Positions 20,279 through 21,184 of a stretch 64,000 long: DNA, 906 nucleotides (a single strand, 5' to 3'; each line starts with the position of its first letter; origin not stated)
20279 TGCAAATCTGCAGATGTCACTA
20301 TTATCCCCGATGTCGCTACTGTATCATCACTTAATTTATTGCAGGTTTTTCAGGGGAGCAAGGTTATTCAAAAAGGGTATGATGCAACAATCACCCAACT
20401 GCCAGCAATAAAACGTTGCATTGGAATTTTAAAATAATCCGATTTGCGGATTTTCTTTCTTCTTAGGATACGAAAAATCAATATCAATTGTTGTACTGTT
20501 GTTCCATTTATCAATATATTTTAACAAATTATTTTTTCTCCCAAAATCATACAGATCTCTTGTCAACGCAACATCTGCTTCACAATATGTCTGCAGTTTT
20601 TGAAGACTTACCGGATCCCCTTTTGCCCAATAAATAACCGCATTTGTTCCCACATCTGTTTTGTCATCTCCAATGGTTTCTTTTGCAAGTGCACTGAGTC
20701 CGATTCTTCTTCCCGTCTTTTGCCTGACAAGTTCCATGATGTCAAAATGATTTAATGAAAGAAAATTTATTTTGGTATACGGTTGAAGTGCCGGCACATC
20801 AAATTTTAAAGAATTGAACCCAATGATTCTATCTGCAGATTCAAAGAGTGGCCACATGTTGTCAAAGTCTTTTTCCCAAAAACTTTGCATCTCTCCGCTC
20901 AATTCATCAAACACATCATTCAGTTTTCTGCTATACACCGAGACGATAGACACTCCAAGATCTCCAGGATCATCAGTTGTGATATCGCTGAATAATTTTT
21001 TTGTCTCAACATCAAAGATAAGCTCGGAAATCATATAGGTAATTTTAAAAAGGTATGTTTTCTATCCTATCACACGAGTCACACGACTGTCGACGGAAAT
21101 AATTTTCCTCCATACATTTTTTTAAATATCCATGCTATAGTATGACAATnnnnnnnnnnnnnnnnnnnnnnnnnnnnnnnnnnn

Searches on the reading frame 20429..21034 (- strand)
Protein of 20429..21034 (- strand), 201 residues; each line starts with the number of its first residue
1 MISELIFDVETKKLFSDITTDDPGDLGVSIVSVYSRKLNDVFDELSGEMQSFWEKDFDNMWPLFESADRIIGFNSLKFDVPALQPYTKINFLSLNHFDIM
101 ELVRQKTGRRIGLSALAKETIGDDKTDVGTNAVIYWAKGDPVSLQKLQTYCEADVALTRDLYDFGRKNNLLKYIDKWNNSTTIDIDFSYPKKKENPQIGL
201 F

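Call 3: search_protein_families(library=pfam, proteins=[window:20429-21034:-], max_evalue=1)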
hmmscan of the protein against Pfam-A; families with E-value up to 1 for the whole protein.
window:20429-21034:- (201 aa): 3 families
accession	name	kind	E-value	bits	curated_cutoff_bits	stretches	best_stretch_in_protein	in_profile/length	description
PF13482.12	RNase_H_2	-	5.2e-11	43.2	22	1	6-163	2-162/165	RNase_H superfamily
PF01612.26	DNA_pol_A_exo1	-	0.00036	20.8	23.6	1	57-163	65-166/173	3'-5' exonuclease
PF10108.15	DNA_pol_B_exo2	-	0.00047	20.3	24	1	93-158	102-166/213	Predicted 3'-5' exonuclease related to the exonuclease domain of PolB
